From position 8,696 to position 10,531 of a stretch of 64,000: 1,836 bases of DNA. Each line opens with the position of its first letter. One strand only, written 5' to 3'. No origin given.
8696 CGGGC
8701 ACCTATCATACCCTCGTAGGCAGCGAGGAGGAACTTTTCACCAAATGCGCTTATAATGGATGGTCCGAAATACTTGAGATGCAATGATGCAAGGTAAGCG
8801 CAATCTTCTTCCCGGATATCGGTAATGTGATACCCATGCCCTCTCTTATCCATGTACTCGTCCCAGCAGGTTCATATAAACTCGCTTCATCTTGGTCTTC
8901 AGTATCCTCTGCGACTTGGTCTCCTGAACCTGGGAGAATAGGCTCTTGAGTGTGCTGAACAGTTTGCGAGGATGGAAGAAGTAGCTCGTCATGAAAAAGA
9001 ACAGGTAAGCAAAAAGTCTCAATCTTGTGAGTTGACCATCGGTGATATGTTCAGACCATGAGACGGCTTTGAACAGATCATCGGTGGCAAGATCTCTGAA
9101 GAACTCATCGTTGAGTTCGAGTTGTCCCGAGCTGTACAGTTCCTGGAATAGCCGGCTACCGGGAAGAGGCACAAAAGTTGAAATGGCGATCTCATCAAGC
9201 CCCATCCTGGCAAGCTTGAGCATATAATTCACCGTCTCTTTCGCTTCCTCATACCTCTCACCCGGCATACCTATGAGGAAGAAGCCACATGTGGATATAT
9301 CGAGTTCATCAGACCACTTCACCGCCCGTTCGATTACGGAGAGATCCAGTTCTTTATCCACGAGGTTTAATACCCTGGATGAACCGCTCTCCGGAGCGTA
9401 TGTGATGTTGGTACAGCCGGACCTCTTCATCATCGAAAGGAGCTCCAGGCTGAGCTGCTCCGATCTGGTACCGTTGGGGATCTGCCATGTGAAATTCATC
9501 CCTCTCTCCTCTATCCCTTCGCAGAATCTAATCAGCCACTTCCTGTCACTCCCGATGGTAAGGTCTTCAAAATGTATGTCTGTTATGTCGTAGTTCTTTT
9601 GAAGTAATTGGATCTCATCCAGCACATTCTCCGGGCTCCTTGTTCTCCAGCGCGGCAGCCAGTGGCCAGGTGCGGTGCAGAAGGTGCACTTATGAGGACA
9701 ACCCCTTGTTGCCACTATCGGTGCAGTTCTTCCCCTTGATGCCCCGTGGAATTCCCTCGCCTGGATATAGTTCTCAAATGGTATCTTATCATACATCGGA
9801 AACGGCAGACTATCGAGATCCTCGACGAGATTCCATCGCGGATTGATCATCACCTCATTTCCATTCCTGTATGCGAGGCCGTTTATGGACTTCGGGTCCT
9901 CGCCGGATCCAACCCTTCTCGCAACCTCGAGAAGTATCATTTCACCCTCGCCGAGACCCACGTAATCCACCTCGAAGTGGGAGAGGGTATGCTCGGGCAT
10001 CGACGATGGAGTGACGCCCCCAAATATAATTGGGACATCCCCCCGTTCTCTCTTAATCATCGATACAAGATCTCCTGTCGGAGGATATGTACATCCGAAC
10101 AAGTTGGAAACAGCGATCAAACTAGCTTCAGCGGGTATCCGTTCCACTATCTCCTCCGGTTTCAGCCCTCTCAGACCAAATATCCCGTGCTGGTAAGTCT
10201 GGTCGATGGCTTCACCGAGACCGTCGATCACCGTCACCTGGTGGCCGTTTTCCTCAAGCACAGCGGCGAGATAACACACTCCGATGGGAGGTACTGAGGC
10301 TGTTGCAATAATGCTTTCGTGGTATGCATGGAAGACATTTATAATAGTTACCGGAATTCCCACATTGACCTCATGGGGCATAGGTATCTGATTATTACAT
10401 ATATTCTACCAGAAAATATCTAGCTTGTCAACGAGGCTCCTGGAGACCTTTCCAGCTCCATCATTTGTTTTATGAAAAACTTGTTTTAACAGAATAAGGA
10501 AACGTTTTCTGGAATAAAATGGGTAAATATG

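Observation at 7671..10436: Shared extended -35 motif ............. brackets a rubrerythrin/GNAT/B12-radical-SAM module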

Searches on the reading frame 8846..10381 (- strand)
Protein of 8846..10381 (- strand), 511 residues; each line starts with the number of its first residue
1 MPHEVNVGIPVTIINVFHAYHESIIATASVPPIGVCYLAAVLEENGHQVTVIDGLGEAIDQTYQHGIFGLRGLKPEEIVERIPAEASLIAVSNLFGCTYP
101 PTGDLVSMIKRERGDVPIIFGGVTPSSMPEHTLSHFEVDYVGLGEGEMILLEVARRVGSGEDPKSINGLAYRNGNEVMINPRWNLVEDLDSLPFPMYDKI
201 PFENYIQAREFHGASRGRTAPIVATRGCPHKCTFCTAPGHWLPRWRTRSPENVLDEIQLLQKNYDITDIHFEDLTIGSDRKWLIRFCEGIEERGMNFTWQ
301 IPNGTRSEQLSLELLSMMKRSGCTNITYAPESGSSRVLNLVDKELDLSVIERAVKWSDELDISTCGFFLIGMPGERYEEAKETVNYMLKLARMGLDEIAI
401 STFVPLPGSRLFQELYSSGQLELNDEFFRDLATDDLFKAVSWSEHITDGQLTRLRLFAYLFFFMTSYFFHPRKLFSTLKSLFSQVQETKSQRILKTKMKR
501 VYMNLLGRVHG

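Call 4: search_protein_families(library=pfam, proteins=[window:8846-10381:-], max_evalue=0.01)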
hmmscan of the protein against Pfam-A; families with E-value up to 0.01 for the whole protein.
window:8846-10381:- (511 aa): 3 families
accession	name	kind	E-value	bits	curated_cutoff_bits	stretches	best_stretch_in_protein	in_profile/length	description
PF04055.27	Radical_SAM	-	2.9e-19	70.3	29.5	1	222-386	1-165/166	Radical SAM superfamily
PF02310.24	B12-binding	-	7.1e-18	65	32.1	1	29-153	11-120/121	B12 binding domain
PF13353.11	Fer4_12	-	0.0061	17.3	22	0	225-313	12-100/137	4Fe-4S single cluster domain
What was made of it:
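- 8846..10381 (-): Class B (B12-binding) radical SAM enzyme of unknown specificity; the real start is probably GTG at 10363. Pfam B12-binding plus Radical_SAM (call 4).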

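Call 9: find_homologous_proteins(query=window:8846-10381:-, max_evalue=1e-20)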
Query window:8846-10381:- (511 aa): 321 proteins with E <= 1e-20 among 8000 candidates; the best 120 are listed.
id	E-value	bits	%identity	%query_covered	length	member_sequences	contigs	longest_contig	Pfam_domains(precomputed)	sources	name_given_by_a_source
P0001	0.0e+0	1168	100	99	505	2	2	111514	PF04055.28,PF02310.25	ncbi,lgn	ncbi:MAG: B12-binding domain-containing radical SAM protein [Candidatus Glassbacteria bacterium]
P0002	8.4e-271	917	76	98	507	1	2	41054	PF04055.28,PF02310.25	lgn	-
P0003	1.3e-259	880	78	93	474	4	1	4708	PF04055.28,PF02310.25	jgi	-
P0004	5.5e-255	865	72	99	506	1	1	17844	PF04055.28,PF02310.25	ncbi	-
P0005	3.9e-166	572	80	58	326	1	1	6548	PF04055.28,PF02310.25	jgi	jgi:radical SAM superfamily enzyme YgiQ (UPF0313 family)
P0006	1.7e-150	520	48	95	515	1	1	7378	PF04055.28,PF02310.25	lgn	-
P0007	2.2e-145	503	46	95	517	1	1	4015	PF04055.28,PF02310.25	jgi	jgi:radical SAM superfamily enzyme YgiQ (UPF0313 family)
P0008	3.1e-145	503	48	95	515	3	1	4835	PF04055.28,PF02310.25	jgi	jgi:radical SAM superfamily enzyme YgiQ (UPF0313 family)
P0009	8.6e-138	478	44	97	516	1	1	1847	PF04055.28,PF02310.25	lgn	-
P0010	3.6e-131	456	43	95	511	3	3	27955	PF04055.28,PF02310.25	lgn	-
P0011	1.9e-129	451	45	94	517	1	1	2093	PF04055.28,PF02310.25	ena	-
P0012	1.8e-122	428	42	95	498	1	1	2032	PF04055.28,PF02310.25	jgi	jgi:radical SAM superfamily enzyme YgiQ (UPF0313 family)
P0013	5.5e-115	403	40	96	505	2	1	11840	PF04055.28,PF02310.25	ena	-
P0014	1.1e-113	399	39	96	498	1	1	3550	PF04055.28,PF02310.25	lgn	-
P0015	5.0e-112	393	39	96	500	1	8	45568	PF04055.28,PF02310.25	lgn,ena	-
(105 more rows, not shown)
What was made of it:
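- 8846..10381 (-): The NCBI model is 505 aa (call 9).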

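Call 10: find_encoding_contigs(protein=window:8846-10381:-, flank=10000, max_places=6)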
Protein window:8846-10381:- (511 aa): 1 contig read that carries it; 1 place shown.
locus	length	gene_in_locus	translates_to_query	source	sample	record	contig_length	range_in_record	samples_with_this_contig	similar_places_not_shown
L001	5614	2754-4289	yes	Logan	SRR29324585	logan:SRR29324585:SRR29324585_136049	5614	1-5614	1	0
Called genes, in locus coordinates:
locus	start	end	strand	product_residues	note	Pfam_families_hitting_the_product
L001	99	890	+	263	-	PF03734:YkuD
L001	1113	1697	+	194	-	-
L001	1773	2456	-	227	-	PF01381:HTH_3, PF13560:HTH_31 (weak)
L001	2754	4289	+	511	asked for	PF02310:B12-binding, PF04055:Radical_SAM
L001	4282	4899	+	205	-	PF00583:Acetyltransf_1, PF13508:Acetyltransf_7 (weak), PF13673:Acetyltransf_10 (weak)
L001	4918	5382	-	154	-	PF02915:Rubrerythrin (weak), PF13668:Ferritin_2 (faint)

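Call 11: find_encoding_contigs(protein=P0002, flank=6000, max_places=3)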
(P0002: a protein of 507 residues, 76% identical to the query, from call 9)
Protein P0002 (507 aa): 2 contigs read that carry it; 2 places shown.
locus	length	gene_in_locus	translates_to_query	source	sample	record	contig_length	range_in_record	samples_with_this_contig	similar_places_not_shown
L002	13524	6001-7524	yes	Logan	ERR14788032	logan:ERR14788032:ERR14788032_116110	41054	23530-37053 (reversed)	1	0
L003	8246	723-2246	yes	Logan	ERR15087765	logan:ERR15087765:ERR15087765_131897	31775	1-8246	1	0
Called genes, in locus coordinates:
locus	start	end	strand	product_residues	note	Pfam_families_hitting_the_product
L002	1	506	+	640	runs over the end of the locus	PF12969:DUF3857, PF01841:Transglut_core (weak)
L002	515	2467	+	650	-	PF12969:DUF3857, PF01841:Transglut_core (weak)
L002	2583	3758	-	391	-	PF01979:Amidohydro_1, PF07969:Amidohydro_3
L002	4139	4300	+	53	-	-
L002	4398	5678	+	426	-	PF00270:DEAD, PF04851:ResIII, PF00271:Helicase_C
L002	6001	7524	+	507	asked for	PF02310:B12-binding, PF04055:Radical_SAM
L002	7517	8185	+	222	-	PF00583:Acetyltransf_1, PF13508:Acetyltransf_7, PF13673:Acetyltransf_10 (weak), PF08445:FR47 (weak)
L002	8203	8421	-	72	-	-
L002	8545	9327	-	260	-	PF08309:LVIVD (weak), PF18962:Por_Secre_tail (weak), PF13860:FlgD_ig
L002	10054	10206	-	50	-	-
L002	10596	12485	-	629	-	PF08443:RimK (faint), PF13549:ATP-grasp_5 (weak), PF02955:GSH-S_ATP (faint)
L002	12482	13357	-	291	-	PF03575:Peptidase_S51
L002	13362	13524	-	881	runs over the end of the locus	PF18921:Cyanophycin_syn, PF02222:ATP-grasp (weak), PF02655:ATP-grasp_3 (weak), PF02786:CPSase_L_D2, PF08443:RimK (weak), PF07478:Dala_Dala_lig_C, PF08245:Mur_ligase_M, PF02875:Mur_ligase_C, +1 more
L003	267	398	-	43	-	-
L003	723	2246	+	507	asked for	PF02310:B12-binding, PF04055:Radical_SAM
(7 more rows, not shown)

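Call 12: find_encoding_contigs(protein=P0004, flank=6000, max_places=3)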
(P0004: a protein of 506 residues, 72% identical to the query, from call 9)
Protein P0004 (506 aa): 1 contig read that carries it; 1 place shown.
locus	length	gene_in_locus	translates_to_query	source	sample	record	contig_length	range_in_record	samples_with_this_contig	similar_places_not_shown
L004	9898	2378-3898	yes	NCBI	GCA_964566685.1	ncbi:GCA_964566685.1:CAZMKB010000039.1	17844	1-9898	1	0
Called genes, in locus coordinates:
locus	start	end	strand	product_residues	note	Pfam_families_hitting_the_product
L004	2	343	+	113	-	?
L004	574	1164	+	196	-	-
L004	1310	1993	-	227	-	PF01381:HTH_3, PF13560:HTH_31 (weak), PF00717:Peptidase_S24 (weak)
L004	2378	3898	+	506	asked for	PF02310:B12-binding, PF04055:Radical_SAM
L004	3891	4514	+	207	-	PF00583:Acetyltransf_1, PF13508:Acetyltransf_7 (weak), PF13673:Acetyltransf_10 (weak)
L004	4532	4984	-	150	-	PF02915:Rubrerythrin (weak)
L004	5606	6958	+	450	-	-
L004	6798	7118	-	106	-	-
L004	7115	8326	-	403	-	PF13191:AAA_16 (faint), PF17871:AAA_lid_9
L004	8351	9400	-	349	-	PF03136:Pup_ligase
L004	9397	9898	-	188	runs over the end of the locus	-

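Call 13: find_encoding_contigs(protein=P0003, flank=6000, max_places=3)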
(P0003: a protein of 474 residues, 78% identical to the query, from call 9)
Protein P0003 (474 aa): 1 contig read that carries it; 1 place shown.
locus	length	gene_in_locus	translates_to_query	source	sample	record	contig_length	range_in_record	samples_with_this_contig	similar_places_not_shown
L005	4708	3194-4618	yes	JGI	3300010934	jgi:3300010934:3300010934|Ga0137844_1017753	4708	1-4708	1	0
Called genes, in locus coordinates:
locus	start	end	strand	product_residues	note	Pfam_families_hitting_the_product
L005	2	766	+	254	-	?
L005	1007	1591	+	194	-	-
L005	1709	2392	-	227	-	-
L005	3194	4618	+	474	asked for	PF02310:B12-binding, PF04055:Radical_SAM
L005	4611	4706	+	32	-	?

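Call 17: find_related_loci(query=A1, collection=genome_contigs, flank=5000)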
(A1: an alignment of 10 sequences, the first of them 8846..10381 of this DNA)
Query A1 (511 aa) in genome_contigs; peptide patterns used: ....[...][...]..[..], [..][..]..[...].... (x = any residue, [..] = any of these).
600 stretches matched a pattern (row limit reached: there are more); 556 encode a relative of the query (tblastn E <= 1e-3); the best 80 are kept; 80 distinct loci.
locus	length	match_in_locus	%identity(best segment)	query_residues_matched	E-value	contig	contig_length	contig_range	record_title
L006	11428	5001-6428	36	31-500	2e-100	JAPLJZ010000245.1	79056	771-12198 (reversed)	MAG: Deltaproteobacteria bacterium isolate LacPavin_0419_WC70S_MAG_52_23 LacPavin_0419_WC70S_scaffold_1321345, whole gen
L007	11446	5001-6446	34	31-501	7e-91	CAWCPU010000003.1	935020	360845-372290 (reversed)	MAG: uncultured delta proteobacterium isolate MFD04944.bin.3.280 genome assembly, contig: contig_40863, whole genome sho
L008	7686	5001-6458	32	22-498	4e-90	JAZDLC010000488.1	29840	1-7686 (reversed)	MAG: Planctomycetota bacterium isolate MEGAHIT-group-0.567 k141_4234857, whole genome shotgun sequence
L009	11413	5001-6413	33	32-497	3e-87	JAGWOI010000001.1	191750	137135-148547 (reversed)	MAG: Candidatus Omnitrophota bacterium isolate REEB252 contig-150_44, whole genome shotgun sequence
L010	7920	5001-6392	32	23-481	3e-85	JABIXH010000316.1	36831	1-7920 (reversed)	MAG: Nitrospina sp. isolate SI073_bin113 k141_2945480, whole genome shotgun sequence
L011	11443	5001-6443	32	22-494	2e-84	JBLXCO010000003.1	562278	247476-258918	MAG: Bacteriovoracaceae bacterium isolate ES17-01 S17maxbin_out.001RE.5K@3, whole genome shotgun sequence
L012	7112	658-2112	31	22-501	5e-82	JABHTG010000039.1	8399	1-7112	MAG: Nitrospina sp. isolate SI039_bin56 k141_350653, whole genome shotgun sequence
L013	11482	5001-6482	34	8-488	1e-81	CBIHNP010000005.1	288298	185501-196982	MAG TPA_asm: uncultured Bacteriovoracaceae bacterium isolate SRR18156207_maxbin2_12 genome assembly, contig: ERZ27336867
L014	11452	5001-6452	37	9-496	6e-114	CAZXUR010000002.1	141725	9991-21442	MAG TPA_asm: uncultured archaeon isolate SRP141376_co1_333 genome assembly, contig: NODE_248_length_141725_cov_7.187457,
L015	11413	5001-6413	34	26-488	7e-79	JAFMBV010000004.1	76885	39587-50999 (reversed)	MAG: Bacteriovoracaceae bacterium isolate CPBay_Spr15L08_3 NODE_93_length_76885_cov_5.614291, whole genome shotgun seque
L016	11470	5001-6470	31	31-509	3e-78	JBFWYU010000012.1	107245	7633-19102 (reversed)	MAG: Bacteroidia bacterium isolate CA_2019_TPBS_171 NODE_1626_length_107245_cov_6.509756_TPBS, whole genome shotgun sequ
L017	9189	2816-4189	31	30-482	1e-77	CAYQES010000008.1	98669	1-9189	MAG TPA_asm: uncultured Bdellovibrionales bacterium isolate SRP329715_co2_368 genome assembly, contig: NODE_447_length_9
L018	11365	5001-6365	35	31-482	5e-95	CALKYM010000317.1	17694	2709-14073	MAG TPA_asm: uncultured Planctomycetales bacterium isolate SRR7515933_bin.62_CONCOCT_v1.1_MAG genome assembly, contig: E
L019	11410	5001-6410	33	23-482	9e-76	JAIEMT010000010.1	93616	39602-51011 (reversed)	MAG: bacterium isolate co.spades.CONCOCT.2.5kb_126 c_000000000011, whole genome shotgun sequence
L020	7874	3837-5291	30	19-505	1e-75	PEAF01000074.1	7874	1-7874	MAG: Candidatus Omnitrophota bacterium isolate MBPbin6 scaffold605, whole genome shotgun sequence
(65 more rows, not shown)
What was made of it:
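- Tried and rejected: genome_contigs scan with an rSAM alignment (call 17).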

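Call 18: find_related_loci(query=window:8846-10381:-, collection=metagenome_contigs, flank=5000)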
Query window:8846-10381:- (511 aa) in metagenome_contigs; peptide patterns used: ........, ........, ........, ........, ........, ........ (x = any residue, [..] = any of these).
23 stretches matched a pattern, but none encodes a relative of the query by tblastn (E <= 1e-3).
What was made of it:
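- Tried and rejected: metagenome_contigs scan with the rSAM protein (call 18).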

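Call 19: find_encoding_contigs(protein=P0005, flank=6000, max_places=3)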
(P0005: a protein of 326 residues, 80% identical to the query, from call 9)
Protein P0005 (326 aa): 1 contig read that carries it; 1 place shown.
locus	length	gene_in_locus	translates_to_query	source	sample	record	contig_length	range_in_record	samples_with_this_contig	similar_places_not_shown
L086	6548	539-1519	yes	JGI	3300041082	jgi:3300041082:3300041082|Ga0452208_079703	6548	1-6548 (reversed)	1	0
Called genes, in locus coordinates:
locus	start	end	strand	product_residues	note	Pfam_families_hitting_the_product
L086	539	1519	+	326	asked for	PF02310:B12-binding, PF04055:Radical_SAM (weak)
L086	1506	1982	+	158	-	-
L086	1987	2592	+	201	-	PF00583:Acetyltransf_1, PF13508:Acetyltransf_7 (weak), PF13673:Acetyltransf_10 (weak)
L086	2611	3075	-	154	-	PF02915:Rubrerythrin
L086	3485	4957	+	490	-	PF01171:ATP_bind_3, PF11734:TilS_C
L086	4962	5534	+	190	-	PF00156:Pribosyltran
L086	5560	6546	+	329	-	?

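Call 29: search_protein_families(library=ncbifam, proteins=[window:8846-10381:-], max_evalue=0.001)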
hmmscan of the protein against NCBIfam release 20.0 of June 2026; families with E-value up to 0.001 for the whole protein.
window:8846-10381:- (511 aa): 25 families
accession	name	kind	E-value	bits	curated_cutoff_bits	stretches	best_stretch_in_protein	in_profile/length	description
NF038361.1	rSAM_Sden_1168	equivalog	1.7e-58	198.6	575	1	29-434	82-492/560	Sden_1168 family B12-binding radical SAM P-methyltransferase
NF050148.1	rSAM_ApyD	equivalog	4.8e-43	147.5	750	1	30-414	23-392/645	RiPP biosynthesis radical SAM protein ApyD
TIGR03471.1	HpnJ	equivalog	3.5e-40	138.3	577.6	1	99-491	81-456/472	hopanoid biosynthesis associated radical SAM protein HpnJ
TIGR02026.1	BchE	equivalog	2.9e-38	132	481.35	1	17-470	8-435/497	magnesium-protoporphyrin IX monomethyl ester anaerobic oxidative cyclase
TIGR04072.2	rSAM_ladder_B12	equivalog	1.4e-32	112.9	360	1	29-392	15-351/443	lipid biosynthesis B12-binding/radical SAM protein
TIGR04385.1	B12_rSAM_cofa1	equivalog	1.9e-32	113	450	1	27-402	15-376/438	B12 lower ligand biosynthesis radical SAM protein BzaD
TIGR04013.1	B12_SAM_MJ_1487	hypoth_equivalog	4.7e-31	108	251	1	94-414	51-356/382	TIGR04013 family B12-binding domain/radical SAM domain-containing protein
TIGR04014.1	B12_SAM_MJ_0865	equivalog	4.8e-29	101.4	360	1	105-417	60-360/434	methyl-coenzyme M reductase glutamine C-methyltransferase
TIGR03975.1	rSAM_ocin_1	subfamily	9.7e-28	97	281.85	1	105-391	147-431/606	RiPP maturation radical SAM C-methyltransferase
TIGR04479.1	bcpD_PhpK_rSAM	subfamily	1.8e-26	92.6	600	1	76-387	100-406/504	PhpK family radical SAM P-methyltransferase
TIGR04295.1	B12_rSAM_oligo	hypoth_equivalog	2.7e-22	79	400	1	12-348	3-319/422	TIGR04295 family B12-binding domain-containing radical SAM protein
TIGR04190.1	B12_SAM_Ta0216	equivalog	3.7e-18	65.4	500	1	32-413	37-424/554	TIGR04190 family B12-binding domain/radical SAM domain protein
NF033070.1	rSAM_AprD4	equivalog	8.9e-18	64.4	500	1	186-428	167-403/456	AprD4 family radical SAM diol-dehydratase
TIGR04428.1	B12_rSAM_trp_MT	equivalog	2.8e-17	62.3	500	2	216-391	213-399/558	tryptophan 2-C-methyltransferase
NF033712.0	B12_rSAM_KedN5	subfamily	1.8e-15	56.2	700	1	87-263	64-239/624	KedN5 family methylcobalamin-dependent radical SAM C-methyltransferase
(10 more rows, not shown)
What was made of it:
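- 8846..10381 (-): It falls below every NCBIfam equivalog cut-off; the best hit is 198.6 bits against a cut-off of 575 (call 29).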

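Call 30: search_solved_structures(query=window:8846-10381:-, max_evalue=0.001)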
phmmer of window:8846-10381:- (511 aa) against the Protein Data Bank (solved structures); distinct sequences matched with E-value up to 0.001: 6.
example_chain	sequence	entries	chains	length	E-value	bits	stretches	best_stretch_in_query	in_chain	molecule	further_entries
9ccb_A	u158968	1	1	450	1.2e-16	63.7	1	121-418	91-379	Radical SAM core domain-containing protein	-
6fd2_B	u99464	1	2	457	5.5e-12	48.2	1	187-428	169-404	Putative apramycin biosynthetic oxidoreductase 4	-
6wte_A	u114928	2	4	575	1.4e-09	40.3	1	104-173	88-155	B12-binding domain-containing protein | Tryptophan-C2-methyltransferase containing B12-binding domain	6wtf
7kdx_A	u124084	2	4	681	7.3e-08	34.7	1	105-277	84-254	Methyltransferase TokK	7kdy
5ul2_A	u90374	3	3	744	2.7e-05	26.2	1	111-343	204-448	OxsB protein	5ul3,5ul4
9n1b_A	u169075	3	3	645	0.00057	21.8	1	144-275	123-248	Radical SAM protein | Radical SAM enzyme CysS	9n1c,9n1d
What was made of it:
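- Closest known: Class B cobalamin-dependent radical SAM enzymes. Different: The closest solved structure matches only at E = 1.2e-16 (call 30).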
